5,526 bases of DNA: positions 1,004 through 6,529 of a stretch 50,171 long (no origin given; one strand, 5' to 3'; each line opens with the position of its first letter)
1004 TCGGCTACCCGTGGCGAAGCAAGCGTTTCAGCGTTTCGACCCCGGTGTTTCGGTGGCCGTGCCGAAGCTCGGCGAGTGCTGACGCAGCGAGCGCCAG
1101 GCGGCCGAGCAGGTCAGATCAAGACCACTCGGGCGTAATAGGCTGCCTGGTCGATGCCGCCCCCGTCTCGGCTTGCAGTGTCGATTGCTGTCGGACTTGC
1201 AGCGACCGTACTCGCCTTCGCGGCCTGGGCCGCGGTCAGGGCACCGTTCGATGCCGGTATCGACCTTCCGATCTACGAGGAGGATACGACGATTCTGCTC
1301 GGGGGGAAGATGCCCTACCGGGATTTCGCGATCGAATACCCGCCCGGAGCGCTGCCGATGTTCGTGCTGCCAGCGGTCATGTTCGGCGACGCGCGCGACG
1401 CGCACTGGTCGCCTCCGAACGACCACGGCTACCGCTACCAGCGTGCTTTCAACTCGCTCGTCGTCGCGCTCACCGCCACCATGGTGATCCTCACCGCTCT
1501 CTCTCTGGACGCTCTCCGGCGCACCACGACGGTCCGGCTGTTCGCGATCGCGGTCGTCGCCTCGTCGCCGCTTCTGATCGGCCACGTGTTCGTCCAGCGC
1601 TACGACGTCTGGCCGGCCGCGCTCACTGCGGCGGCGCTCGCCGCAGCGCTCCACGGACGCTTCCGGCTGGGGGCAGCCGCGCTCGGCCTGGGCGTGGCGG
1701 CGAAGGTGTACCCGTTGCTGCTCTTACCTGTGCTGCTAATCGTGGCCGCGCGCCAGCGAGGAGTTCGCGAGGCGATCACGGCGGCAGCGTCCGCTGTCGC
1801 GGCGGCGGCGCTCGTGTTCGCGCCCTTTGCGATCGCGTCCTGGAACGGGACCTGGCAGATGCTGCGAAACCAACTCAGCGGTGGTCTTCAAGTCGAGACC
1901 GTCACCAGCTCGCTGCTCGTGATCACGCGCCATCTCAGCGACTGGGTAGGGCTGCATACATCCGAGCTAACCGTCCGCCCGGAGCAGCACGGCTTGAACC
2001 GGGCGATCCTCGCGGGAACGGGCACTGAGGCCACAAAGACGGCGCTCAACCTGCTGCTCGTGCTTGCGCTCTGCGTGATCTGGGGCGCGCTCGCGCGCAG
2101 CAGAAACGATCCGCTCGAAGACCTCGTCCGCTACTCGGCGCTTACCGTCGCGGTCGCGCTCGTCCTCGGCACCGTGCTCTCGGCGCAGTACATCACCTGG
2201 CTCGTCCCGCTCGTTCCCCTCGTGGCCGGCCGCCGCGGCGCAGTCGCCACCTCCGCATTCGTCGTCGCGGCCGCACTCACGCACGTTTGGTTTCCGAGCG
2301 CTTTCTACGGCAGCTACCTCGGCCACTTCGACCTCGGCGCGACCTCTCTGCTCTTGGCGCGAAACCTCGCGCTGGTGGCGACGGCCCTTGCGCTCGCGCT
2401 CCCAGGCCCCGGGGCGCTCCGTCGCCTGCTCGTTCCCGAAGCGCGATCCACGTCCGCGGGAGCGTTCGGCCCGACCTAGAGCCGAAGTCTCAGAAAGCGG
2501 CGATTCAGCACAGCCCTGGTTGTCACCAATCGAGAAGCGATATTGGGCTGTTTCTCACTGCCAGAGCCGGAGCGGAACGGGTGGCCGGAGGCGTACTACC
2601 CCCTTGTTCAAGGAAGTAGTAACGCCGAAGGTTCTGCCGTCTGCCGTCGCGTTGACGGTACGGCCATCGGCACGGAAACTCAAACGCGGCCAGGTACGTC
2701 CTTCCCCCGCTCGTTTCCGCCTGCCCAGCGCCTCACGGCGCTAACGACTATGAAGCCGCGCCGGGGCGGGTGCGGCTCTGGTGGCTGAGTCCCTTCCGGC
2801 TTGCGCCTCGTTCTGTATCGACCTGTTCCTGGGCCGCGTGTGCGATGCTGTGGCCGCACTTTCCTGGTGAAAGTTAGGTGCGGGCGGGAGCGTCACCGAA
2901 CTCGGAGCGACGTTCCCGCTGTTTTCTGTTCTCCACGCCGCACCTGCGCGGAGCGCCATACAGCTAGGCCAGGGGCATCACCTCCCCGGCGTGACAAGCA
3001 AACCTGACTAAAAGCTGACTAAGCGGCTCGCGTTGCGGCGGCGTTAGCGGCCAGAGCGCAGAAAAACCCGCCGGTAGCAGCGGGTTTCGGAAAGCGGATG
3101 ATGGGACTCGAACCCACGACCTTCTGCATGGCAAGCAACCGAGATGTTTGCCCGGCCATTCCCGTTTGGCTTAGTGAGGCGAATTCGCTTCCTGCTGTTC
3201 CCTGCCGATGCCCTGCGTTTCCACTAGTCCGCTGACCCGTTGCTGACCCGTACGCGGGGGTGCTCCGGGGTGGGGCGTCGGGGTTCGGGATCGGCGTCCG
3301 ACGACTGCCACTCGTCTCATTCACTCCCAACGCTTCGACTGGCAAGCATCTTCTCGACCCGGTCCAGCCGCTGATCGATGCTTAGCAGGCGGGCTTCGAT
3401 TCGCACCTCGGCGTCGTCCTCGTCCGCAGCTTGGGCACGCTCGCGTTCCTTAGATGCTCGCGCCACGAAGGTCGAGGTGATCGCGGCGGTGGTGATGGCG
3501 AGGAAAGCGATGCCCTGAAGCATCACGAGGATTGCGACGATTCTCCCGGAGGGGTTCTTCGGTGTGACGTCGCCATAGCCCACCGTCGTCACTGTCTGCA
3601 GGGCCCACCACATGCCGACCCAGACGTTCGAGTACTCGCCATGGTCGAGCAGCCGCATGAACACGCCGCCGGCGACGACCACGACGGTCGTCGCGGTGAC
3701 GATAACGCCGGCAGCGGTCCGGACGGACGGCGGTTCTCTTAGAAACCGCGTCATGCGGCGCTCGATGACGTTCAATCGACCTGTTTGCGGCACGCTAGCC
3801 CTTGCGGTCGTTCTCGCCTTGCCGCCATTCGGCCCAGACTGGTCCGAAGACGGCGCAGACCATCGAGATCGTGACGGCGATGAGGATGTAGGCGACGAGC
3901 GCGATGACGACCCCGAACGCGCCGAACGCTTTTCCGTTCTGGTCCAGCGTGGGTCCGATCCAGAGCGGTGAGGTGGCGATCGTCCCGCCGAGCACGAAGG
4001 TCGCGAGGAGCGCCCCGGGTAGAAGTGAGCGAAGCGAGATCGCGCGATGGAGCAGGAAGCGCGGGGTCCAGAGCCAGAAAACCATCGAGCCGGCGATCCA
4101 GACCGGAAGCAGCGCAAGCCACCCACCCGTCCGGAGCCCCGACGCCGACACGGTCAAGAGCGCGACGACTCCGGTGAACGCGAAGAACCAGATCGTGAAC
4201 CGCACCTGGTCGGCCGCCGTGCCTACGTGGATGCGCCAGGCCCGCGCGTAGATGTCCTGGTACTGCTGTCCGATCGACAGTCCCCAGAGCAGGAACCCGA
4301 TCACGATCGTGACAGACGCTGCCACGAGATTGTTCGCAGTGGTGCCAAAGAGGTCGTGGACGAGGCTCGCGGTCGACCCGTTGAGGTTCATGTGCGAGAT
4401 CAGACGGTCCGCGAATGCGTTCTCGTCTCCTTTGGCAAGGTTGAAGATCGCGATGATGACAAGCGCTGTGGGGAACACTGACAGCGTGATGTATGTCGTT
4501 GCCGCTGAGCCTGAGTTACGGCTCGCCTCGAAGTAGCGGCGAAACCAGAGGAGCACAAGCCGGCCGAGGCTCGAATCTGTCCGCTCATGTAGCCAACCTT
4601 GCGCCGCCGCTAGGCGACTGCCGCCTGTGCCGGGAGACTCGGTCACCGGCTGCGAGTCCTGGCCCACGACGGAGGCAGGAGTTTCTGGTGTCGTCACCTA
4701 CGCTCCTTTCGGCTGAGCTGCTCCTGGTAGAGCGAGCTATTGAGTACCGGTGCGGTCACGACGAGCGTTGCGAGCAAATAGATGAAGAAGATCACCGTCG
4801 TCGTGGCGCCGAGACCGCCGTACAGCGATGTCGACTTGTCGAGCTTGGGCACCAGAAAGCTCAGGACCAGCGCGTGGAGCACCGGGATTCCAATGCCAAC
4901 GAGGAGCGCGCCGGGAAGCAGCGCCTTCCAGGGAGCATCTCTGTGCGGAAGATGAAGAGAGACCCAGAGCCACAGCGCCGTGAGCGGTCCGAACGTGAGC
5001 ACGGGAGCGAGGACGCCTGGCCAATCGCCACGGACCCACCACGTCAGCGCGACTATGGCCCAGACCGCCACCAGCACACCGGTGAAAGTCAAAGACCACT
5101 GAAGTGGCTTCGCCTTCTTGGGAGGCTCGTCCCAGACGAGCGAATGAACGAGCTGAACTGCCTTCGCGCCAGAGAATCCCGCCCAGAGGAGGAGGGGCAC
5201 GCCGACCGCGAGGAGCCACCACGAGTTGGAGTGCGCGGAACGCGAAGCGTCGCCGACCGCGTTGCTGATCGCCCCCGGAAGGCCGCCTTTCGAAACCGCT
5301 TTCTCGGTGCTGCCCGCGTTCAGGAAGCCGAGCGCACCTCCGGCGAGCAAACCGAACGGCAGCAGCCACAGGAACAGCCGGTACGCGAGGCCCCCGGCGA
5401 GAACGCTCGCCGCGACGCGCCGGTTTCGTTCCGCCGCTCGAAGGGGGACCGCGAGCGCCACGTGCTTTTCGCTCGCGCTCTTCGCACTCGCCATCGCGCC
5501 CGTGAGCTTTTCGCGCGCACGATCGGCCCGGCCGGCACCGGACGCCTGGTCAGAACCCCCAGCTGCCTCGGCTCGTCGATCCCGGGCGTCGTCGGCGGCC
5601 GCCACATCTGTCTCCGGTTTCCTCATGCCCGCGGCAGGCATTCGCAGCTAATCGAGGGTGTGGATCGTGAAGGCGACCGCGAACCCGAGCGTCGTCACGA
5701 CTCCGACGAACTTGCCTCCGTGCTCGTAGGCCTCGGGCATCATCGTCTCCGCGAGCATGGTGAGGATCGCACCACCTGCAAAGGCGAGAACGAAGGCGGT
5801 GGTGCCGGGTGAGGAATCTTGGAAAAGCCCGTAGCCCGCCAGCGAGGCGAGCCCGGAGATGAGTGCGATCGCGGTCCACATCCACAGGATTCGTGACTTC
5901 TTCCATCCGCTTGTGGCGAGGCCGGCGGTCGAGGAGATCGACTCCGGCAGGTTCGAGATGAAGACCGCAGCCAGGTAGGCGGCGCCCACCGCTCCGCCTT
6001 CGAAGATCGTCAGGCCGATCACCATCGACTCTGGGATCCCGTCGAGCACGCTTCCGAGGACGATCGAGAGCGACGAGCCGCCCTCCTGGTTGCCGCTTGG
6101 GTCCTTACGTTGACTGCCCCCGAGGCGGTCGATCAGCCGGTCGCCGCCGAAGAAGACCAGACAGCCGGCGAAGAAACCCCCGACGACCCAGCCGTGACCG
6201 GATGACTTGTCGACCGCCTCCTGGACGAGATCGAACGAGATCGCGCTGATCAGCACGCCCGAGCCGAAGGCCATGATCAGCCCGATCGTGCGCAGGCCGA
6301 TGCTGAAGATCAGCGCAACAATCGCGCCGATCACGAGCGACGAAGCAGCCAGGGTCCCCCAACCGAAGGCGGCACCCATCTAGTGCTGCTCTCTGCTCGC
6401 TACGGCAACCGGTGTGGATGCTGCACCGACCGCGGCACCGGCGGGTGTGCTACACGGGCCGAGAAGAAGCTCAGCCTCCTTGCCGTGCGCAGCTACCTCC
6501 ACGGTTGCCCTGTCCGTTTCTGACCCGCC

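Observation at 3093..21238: ~18-kb genomic island bracketed by a perfect 45-bp repeat of the tRNA-Gly(GCC) 3' half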

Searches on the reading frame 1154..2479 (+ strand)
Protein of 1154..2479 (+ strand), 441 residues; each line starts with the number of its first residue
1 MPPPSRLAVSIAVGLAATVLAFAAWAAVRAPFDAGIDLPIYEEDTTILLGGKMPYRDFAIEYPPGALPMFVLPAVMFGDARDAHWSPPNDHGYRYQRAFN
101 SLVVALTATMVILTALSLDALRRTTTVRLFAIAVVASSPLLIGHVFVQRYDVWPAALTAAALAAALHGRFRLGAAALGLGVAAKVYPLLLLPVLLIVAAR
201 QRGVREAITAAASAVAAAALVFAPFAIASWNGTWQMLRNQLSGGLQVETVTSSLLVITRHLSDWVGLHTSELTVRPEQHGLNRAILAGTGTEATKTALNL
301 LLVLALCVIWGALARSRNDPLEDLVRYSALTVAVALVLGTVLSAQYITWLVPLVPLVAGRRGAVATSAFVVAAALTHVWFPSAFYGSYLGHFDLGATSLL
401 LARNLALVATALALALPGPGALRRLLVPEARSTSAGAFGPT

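Call 10: search_protein_families(library=pfam, proteins=[window:1154-2479:+], max_evalue=0.01)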
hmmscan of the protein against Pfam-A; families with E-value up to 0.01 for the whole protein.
window:1154-2479:+ (441 aa): 3 families
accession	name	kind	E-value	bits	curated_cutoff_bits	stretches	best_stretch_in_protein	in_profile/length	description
PF09594.16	GT87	-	2.2e-11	44.4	25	1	62-336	3-233/237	Glycosyltransferase family 87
PF06728.19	PIG-U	-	9.3e-06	25.4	24.5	1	126-248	119-249/378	GPI transamidase subunit PIG-U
PF05208.19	ALG3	-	0.00025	21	23.6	1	116-229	92-205/358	ALG3 protein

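Call 18: find_encoding_contigs(protein=window:1154-2479:+, flank=10000, max_places=10)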
Protein window:1154-2479:+ (441 aa): 23 contigs read that carry it; 10 places shown.
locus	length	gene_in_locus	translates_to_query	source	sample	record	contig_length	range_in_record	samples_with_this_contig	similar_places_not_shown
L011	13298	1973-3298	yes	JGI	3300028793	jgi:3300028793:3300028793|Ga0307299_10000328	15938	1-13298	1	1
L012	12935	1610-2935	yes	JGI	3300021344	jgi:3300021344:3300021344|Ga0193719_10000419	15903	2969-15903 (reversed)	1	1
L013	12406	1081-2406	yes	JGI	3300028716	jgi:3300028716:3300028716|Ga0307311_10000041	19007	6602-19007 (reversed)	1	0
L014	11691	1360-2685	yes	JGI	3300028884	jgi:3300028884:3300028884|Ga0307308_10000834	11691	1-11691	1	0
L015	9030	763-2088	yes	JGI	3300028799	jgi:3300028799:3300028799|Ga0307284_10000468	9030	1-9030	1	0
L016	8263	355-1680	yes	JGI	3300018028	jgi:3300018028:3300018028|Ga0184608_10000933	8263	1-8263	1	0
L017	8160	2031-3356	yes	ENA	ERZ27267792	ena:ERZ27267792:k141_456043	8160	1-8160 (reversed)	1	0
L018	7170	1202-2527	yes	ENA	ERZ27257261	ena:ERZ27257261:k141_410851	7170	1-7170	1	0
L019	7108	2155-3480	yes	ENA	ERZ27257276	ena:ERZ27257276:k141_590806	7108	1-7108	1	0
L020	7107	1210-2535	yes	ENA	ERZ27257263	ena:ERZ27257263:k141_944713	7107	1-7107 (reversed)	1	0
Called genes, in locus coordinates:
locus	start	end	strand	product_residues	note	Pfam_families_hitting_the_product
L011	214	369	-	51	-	-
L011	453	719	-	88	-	-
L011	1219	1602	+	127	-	-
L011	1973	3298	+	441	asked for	PF06728:PIG-U (weak), PF09594:GT87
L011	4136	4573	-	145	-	PF00520:Ion_trans, PF07885:Ion_trans_2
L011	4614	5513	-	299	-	PF03631:Virul_fac_BrkB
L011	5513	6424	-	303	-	PF03631:Virul_fac_BrkB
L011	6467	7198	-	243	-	PF02535:Zip (weak)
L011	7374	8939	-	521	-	PF06863:DUF1254, PF06742:DUF1214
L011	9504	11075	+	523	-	PF06863:DUF1254, PF06742:DUF1214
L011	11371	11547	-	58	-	-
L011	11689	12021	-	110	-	-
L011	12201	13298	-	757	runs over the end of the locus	PF13191:AAA_16, PF25873:WHD_MalT, PF00196:GerE (weak)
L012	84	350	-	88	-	-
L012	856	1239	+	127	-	-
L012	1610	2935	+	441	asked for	PF06728:PIG-U (weak), PF09594:GT87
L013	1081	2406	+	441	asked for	PF06728:PIG-U (weak), PF09594:GT87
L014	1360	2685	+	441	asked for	PF06728:PIG-U (weak), PF09594:GT87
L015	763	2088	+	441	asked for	PF06728:PIG-U (weak), PF09594:GT87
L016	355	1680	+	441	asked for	PF06728:PIG-U (weak), PF09594:GT87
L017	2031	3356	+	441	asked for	PF06728:PIG-U (weak), PF09594:GT87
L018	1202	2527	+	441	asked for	PF06728:PIG-U (weak), PF09594:GT87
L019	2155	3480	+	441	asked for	PF06728:PIG-U (weak), PF09594:GT87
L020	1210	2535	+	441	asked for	PF06728:PIG-U (weak), PF09594:GT87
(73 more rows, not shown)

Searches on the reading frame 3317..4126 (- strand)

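Call 9: search_protein_families(library=pfam, proteins=[window:3317-4126:-], max_evalue=0.01)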
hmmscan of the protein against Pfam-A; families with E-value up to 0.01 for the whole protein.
window:3317-4126:- (269 aa): 2 families
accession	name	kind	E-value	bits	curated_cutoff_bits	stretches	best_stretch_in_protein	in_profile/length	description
PF07885.22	Ion_trans_2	-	1.8e-15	57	22.5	1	147-220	3-77/79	Ion channel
PF00520.37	Ion_trans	-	2.2e-09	37.3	25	1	159-226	150-239/241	Ion transport protein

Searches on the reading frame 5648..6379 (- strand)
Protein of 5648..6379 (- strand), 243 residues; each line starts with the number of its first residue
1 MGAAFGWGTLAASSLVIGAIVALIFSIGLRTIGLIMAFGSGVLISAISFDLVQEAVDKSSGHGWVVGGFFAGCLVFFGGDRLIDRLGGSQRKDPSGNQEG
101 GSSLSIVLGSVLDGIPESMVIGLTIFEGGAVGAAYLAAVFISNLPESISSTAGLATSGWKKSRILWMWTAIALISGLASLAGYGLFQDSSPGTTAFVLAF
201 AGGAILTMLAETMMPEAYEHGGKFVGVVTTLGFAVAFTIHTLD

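Call 9: search_protein_families(library=pfam, proteins=[window:5648-6379:-], max_evalue=0.01)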
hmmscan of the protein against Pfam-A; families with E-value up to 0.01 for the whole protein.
window:5648-6379:- (243 aa): 1 family
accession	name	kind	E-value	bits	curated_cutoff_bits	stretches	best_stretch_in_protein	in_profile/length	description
PF02535.28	Zip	-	1.1e-08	35.1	35.1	2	103-237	178-320/323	ZIP Zinc transporter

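Call 72: find_encoding_contigs(protein=window:5648-6379:-, flank=10000, max_places=10)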
Protein window:5648-6379:- (243 aa): 20 contigs read that carry it; 10 places shown.
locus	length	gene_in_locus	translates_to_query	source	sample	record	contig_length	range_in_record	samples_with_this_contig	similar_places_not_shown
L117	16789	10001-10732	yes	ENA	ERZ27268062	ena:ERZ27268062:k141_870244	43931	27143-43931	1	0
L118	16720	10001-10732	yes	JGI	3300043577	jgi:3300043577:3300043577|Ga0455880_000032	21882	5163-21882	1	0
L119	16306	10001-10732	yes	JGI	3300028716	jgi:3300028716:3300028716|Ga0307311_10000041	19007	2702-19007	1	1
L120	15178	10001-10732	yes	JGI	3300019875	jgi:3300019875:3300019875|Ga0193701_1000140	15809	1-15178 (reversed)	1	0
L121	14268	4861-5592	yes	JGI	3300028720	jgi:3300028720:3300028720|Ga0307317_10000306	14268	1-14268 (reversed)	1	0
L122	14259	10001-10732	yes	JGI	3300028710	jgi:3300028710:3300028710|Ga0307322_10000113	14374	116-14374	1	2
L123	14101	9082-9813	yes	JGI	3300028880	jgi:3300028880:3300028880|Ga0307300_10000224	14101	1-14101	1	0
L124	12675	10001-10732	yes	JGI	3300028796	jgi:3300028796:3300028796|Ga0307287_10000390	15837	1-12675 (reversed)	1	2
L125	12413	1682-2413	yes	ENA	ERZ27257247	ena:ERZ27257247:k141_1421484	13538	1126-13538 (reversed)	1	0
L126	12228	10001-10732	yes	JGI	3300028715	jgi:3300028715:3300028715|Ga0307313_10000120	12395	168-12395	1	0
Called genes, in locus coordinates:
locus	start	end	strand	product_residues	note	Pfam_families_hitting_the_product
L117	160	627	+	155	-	PF04828:GFA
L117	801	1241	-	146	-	PF23636:DUF7144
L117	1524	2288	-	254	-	PF09335:VTT_dom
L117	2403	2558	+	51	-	-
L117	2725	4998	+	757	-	PF13191:AAA_16, PF25873:WHD_MalT, PF00196:GerE (weak)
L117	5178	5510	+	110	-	-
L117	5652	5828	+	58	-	-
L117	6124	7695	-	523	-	PF06863:DUF1254, PF06742:DUF1214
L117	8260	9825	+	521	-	PF06863:DUF1254, PF06742:DUF1214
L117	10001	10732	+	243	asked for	PF02535:Zip (weak)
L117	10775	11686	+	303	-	PF03631:Virul_fac_BrkB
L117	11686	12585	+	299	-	PF03631:Virul_fac_BrkB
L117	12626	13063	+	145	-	PF00520:Ion_trans, PF07885:Ion_trans_2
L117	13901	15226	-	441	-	PF06728:PIG-U (weak), PF09594:GT87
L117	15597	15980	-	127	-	-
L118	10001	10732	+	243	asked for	PF02535:Zip (weak)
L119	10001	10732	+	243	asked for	PF02535:Zip (weak)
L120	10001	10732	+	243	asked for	PF02535:Zip (weak)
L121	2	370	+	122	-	?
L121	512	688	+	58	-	-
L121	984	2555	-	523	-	PF06863:DUF1254, PF06742:DUF1214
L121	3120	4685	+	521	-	PF06863:DUF1254, PF06742:DUF1214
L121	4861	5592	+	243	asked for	PF02535:Zip (weak)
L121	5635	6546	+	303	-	PF03631:Virul_fac_BrkB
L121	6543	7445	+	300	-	PF03631:Virul_fac_BrkB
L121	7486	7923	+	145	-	PF00520:Ion_trans, PF07885:Ion_trans_2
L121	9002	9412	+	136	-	PF00027:cNMP_binding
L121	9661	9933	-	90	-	-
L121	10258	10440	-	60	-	-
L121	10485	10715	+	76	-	-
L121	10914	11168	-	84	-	-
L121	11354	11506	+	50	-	-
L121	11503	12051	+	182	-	PF00589:Phage_integrase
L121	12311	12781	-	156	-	-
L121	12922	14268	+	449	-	?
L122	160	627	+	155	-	PF04828:GFA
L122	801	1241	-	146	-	PF23636:DUF7144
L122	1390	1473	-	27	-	-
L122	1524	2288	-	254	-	PF09335:VTT_dom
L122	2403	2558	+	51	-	-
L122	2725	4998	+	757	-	PF13191:AAA_16, PF25873:WHD_MalT, PF00196:GerE (weak)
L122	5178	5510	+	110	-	-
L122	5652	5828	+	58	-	-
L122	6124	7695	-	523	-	PF06863:DUF1254, PF06742:DUF1214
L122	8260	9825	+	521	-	PF06863:DUF1254, PF06742:DUF1214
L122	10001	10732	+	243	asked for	PF02535:Zip (weak)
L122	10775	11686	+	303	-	PF03631:Virul_fac_BrkB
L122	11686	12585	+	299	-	PF03631:Virul_fac_BrkB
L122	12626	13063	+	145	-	PF00520:Ion_trans, PF07885:Ion_trans_2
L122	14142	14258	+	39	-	?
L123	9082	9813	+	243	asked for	PF02535:Zip (weak)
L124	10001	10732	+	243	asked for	PF02535:Zip (weak)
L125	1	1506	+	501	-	?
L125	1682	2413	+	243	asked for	PF02535:Zip (weak)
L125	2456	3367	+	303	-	PF03631:Virul_fac_BrkB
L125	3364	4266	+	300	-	PF03631:Virul_fac_BrkB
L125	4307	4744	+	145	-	PF00520:Ion_trans, PF07885:Ion_trans_2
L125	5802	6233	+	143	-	PF00027:cNMP_binding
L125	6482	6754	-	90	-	-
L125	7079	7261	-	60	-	-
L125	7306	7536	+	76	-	-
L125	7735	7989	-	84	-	-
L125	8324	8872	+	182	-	PF00589:Phage_integrase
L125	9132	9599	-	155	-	-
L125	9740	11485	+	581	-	PF00496:SBP_bac_5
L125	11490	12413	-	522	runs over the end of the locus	PF00211:Guanylate_cyc, PF16819:DUF5074 (faint), PF24684:Vgb_lyase, PF21959:DUF6923 (faint)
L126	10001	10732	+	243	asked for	PF02535:Zip (weak)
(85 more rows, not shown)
